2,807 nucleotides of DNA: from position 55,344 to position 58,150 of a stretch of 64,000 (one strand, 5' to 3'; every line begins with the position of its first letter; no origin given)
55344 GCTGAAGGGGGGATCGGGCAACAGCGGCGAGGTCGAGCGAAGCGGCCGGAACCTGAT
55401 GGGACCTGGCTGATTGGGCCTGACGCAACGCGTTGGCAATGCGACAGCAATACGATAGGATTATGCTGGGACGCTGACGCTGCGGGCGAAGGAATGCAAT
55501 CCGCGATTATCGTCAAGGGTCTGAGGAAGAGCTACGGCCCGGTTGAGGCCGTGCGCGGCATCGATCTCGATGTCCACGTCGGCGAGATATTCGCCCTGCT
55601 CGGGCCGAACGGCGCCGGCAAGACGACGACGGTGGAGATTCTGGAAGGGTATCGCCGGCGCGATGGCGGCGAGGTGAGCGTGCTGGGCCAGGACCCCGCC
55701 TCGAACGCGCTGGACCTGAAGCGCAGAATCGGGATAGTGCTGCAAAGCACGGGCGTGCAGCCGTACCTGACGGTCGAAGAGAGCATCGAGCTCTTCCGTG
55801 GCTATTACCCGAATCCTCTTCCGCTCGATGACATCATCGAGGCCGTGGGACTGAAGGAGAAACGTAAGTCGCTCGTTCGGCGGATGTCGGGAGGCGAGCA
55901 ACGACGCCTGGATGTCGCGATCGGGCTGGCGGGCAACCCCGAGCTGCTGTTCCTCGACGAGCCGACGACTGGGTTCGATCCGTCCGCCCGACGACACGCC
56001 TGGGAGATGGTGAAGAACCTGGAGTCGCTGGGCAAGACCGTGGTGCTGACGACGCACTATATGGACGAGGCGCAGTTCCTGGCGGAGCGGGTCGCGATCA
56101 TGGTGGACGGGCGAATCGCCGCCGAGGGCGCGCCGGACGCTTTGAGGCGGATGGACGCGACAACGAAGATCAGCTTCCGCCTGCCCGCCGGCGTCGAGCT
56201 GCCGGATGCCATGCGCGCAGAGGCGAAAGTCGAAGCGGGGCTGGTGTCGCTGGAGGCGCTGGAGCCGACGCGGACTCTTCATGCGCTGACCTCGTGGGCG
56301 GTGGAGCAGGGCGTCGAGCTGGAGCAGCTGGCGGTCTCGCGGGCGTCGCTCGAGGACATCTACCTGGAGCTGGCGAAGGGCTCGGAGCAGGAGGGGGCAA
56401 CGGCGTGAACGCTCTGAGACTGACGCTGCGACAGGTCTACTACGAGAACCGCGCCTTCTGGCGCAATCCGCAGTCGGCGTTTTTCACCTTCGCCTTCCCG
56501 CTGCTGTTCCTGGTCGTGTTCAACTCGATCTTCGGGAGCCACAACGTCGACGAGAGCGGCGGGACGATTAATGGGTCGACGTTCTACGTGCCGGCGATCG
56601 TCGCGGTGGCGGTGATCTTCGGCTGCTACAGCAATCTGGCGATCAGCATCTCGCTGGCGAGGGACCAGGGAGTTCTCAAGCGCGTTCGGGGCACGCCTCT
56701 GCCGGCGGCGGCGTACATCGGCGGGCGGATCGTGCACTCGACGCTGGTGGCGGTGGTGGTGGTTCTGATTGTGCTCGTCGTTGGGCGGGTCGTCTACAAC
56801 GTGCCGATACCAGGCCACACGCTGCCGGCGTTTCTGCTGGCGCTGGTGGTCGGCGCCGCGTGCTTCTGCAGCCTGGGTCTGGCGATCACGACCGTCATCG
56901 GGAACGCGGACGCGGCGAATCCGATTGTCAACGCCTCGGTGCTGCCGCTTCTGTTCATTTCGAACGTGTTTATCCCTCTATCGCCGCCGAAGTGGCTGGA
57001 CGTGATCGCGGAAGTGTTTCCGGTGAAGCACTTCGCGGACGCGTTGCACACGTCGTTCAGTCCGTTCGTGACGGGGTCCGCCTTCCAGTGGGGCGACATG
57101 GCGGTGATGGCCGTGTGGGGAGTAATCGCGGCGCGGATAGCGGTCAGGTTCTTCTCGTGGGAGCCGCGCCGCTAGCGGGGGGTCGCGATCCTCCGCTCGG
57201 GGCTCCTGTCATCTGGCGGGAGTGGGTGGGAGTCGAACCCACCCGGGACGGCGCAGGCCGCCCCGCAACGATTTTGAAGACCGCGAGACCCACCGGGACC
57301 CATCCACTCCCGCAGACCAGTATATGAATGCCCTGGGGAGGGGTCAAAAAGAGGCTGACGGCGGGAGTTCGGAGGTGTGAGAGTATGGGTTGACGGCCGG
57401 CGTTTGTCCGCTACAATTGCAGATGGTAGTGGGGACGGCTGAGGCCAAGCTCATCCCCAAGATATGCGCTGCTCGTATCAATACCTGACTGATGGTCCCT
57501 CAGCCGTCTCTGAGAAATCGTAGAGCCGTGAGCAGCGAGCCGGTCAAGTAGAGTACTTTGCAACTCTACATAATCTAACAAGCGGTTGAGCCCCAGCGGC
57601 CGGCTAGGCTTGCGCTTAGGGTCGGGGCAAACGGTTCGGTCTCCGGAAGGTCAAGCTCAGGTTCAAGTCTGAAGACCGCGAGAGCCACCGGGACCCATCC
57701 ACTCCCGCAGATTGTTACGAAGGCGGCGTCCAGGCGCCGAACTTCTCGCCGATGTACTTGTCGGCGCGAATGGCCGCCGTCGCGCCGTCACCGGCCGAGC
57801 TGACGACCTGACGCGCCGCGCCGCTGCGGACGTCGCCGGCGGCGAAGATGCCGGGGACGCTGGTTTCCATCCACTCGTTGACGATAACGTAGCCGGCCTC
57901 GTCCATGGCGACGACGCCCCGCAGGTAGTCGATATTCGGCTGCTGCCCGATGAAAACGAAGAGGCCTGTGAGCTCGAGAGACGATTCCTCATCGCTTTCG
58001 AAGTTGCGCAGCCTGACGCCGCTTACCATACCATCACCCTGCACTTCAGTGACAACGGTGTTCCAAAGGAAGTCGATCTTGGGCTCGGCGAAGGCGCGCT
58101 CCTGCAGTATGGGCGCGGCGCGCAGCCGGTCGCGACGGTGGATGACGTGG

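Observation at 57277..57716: Direct duplication of the selC 5' half flanking a 350-bp low-GC non-coding insert: possible integration scar at selC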

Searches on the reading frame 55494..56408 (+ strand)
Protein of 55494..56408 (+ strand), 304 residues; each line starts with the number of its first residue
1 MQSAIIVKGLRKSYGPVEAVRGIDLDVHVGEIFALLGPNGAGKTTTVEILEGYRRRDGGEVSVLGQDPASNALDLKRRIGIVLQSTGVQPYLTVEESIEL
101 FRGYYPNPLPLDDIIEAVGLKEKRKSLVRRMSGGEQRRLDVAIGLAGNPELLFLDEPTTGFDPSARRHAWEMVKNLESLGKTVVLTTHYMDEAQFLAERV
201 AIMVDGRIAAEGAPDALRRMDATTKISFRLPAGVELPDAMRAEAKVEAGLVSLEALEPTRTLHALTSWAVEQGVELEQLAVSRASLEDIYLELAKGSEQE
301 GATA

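Call 20: find_encoding_contigs(protein=window:55494-56408:+, flank=4000, max_places=10)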
Protein window:55494-56408:+ (304 aa): no gene with exactly this product is on record in the collection.

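Call 63: search_protein_families(library=pfam, proteins=[window:55494-56408:+], max_evalue=0.001)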
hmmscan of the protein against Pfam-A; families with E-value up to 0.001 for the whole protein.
window:55494-56408:+ (304 aa): 3 families
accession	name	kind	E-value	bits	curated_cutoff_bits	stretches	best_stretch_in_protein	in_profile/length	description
PF00005.33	ABC_tran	-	4.9e-27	95.6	25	1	21-159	2-137/137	ABC transporter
PF13304.12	AAA_21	-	4.2e-11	43.9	27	1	128-188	235-298/304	AAA domain, putative AbiEii toxin, Type IV TA system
PF13604.12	AAA_30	-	0.00091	19.4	27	0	32-81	20-68/191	AAA domain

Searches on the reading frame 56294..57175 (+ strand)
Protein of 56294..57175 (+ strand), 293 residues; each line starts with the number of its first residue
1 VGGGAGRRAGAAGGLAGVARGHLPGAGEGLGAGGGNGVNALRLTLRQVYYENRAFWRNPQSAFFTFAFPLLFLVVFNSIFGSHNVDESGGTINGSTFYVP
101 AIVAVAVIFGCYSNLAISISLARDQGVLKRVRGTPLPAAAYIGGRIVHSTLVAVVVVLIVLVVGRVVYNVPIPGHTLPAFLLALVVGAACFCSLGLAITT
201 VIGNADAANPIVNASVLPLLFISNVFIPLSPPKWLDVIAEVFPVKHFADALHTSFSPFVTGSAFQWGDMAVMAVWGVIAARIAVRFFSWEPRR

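Call 63: search_protein_families(library=pfam, proteins=[window:56294-57175:+], max_evalue=0.001)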
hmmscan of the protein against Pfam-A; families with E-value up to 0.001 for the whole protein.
window:56294-57175:+ (293 aa): 2 families
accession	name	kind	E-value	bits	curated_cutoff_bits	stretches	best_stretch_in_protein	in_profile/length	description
PF01061.29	ABC2_membrane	-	5.7e-29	101.6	26.9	1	51-252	10-207/211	ABC-2 type transporter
PF12698.13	ABC2_membrane_3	-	6.7e-18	65.3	31.6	1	96-283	162-345/347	ABC-2 family transporter protein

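Call 72: find_homologous_proteins(query=window:56408-57172:+, max_evalue=1e-60)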
Query window:56408-57172:+ (255 aa): 4941 proteins with E <= 1e-60 among 8000 candidates; the best 120 are listed.
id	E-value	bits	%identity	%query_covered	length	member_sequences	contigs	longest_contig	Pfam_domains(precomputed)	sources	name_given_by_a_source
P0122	2.7e-161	553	100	100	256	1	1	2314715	PF01061.30,PF12698.14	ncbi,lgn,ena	-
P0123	3.9e-136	471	81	99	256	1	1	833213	PF01061.30,PF12698.14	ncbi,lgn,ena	-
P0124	4.6e-135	467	83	100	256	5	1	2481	PF01061.30,PF12698.14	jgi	jgi:ABC-2 type transport system permease protein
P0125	3.6e-132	458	80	100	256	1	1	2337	PF01061.30,PF12698.14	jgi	jgi:ABC-2 type transport system permease protein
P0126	4.7e-127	441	78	98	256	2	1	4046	PF01061.30,PF12698.14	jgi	jgi:ABC-2 type transport system permease protein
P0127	3.0e-126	438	76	100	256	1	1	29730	PF01061.30,PF12698.14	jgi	jgi:ABC-2 type transport system permease protein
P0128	2.6e-123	429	75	100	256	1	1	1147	PF01061.30,PF12698.14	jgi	jgi:ABC-2 type transport system permease protein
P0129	2.8e-116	405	70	100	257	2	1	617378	PF01061.30,PF12698.14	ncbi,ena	-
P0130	3.8e-114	399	69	100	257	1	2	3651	PF01061.30,PF12698.14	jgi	jgi:ABC-2 type transport system permease protein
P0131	4.3e-113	395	70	100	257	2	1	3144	PF01061.30,PF12698.14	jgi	jgi:ABC-2 type transport system permease protein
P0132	8.2e-100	352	61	100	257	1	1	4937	PF01061.30,PF12698.14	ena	-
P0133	2.8e-99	350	61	100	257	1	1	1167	PF01061.30,PF12698.14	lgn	-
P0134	6.3e-99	349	61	100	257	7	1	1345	PF01061.30,PF12698.14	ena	-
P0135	3.8e-97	343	58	98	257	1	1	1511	PF01061.30,PF12698.14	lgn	-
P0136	3.8e-97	343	59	100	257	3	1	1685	PF01061.30,PF12698.14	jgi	-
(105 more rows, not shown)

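Call 73: find_encoding_contigs(protein=P0123, flank=5000, max_places=6)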
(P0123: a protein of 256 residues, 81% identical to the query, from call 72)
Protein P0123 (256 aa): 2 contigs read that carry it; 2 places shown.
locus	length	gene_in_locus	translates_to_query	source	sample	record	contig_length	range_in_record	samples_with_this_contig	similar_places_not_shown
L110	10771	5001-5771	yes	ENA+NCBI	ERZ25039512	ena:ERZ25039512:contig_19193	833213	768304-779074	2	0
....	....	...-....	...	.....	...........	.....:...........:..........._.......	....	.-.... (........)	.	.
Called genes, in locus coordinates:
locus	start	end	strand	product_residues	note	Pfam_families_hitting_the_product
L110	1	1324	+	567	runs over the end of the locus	PF05157:MshEN, PF00437:T2SSE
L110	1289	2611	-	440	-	PF20903:SPL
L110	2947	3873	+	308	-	PF13489:Methyltransf_23 (weak), PF13847:Methyltransf_31 (weak), PF08241:Methyltransf_11 (faint), PF08242:Methyltransf_12 (faint), PF13649:Methyltransf_25 (weak)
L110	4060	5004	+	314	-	PF00005:ABC_tran, PF13304:AAA_21 (weak), PF26919:ABC-like_C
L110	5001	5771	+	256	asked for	PF01061:ABC2_membrane, PF12698:ABC2_membrane_3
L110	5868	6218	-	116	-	-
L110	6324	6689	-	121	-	PF02416:TatA_B_E, PF17032:Zn_ribbon_15 (faint), PF13240:Zn_Ribbon_1 (weak), PF12773:DZR, PF13240:Zn_Ribbon_1 (weak), PF24463:DUF7577 (weak)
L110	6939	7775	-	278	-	-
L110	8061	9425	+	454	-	PF13231:PMT_2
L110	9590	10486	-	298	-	PF16881:LIAS_N, PF04055:Radical_SAM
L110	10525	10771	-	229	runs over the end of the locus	PF21948:LplA-B_cat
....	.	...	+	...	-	?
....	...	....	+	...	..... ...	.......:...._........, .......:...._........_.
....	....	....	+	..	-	?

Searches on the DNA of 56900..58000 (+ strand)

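Call 4: search_rna_families(source=window, start=56900, end=58000, threshold=evalue, max_evalue=10, show_alignments=4)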
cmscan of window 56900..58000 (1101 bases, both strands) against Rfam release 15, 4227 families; matches with E-value up to 10: 5.
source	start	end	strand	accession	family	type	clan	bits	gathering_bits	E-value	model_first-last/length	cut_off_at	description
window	57218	57311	-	RF01852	tRNA-Sec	Gene; tRNA;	CL00001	71.6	47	1.9e-14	1-91/91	no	Selenocysteine transfer RNA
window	57201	57265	-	RF00233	Tymo_tRNA-like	Cis-reg;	-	16.1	40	1.4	1-84/84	no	Tymovirus/Pomovirus/Furovirus tRNA-like 3' UTR element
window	57218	57276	+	RF04351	Plastid-psbl-rps4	Cis-reg;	-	15.7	68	3.8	1-53/53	no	Plastid-psbl-rps4 3UTR RNA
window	57818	57851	+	RF01862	TB10Cs4H2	Gene; snRNA; snoRNA; HACA-box;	-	14.7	50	9.5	1-67/67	no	Trypanosomatid snoRNA TB10Cs4H2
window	57231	57361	-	RF01955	NEAT1_1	Gene; lncRNA;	-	14.1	50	7.3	1-122/122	no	Nuclear enriched abundant transcript 1 conserved region 1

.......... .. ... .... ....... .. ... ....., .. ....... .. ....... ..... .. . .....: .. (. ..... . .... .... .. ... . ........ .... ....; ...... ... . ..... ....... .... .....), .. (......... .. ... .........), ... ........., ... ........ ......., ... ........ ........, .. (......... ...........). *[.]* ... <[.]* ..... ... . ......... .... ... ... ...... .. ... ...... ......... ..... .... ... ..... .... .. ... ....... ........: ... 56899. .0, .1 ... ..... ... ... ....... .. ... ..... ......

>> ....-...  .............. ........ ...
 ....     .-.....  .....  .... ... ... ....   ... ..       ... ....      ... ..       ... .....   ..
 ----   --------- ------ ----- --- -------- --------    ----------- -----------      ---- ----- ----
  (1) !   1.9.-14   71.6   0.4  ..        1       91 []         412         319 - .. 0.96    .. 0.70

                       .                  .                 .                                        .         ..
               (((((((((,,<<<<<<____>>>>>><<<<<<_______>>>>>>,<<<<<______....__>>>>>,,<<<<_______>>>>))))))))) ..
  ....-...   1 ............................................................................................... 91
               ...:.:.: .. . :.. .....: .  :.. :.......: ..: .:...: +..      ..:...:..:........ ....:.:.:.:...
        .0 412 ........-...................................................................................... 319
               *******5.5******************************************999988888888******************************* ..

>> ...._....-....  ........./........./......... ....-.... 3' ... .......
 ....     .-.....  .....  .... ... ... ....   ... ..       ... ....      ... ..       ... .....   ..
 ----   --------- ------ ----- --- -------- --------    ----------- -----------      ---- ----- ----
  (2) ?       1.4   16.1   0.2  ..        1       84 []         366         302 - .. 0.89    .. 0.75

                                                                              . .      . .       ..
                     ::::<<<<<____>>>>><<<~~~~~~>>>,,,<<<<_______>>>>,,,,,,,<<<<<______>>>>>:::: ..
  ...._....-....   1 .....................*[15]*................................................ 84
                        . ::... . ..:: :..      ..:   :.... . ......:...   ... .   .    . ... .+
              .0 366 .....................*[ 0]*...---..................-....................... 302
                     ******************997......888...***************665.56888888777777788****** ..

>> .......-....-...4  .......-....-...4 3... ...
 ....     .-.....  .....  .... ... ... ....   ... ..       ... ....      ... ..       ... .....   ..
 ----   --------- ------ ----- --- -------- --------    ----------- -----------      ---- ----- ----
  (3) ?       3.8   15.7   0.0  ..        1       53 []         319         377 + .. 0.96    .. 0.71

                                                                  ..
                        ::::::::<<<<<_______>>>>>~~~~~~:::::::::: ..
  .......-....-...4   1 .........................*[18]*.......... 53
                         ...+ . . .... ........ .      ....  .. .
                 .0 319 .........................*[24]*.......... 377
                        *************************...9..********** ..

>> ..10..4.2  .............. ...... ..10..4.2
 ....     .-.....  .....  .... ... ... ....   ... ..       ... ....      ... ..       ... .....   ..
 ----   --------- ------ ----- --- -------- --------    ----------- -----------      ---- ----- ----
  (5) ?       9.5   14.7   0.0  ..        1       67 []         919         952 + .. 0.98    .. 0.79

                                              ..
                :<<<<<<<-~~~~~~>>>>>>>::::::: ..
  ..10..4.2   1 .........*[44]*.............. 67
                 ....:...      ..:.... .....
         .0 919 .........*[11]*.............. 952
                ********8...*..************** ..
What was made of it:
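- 57214..57311 (-): Intact selC (tRNA-Sec, anticodon UCA, encoded CCA). Its 5' end is at 57311. Rfam RF01852 match to 57218-57311, 71.6 bits, full-length model (call 4).
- On Group I intron in a tRNA anticodon loop: There is no intron hit at E <= 10 (call 4).
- There is no Rfam match at E <= 10 (call 4). No group I or group II intron model matches even at E <= 10 (call 4).
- Tried and rejected: Known RNA family in the insert: an Rfam scan at E <= 10 found only selC (call 4).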

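Call 44: search_dna_similar(query=window:57317-57669:+, collection=phages, mode=distant, max_evalue=0.01)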
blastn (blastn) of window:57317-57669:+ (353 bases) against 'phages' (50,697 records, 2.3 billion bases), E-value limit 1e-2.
No match.

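Call 45: search_dna_similar(query=window:57317-57669:+, collection=plasmids, mode=distant, max_evalue=0.01)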
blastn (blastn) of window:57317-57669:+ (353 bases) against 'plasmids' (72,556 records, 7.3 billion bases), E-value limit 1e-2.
No match.
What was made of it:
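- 57317..57669 (.): 353-nt unique, non-coding orphan insert. It is absent from all relatives. No phage or plasmid hit (calls 44, 45).
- Tried and rejected: None in the phage or plasmid collections in distant mode (calls 44, 45).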
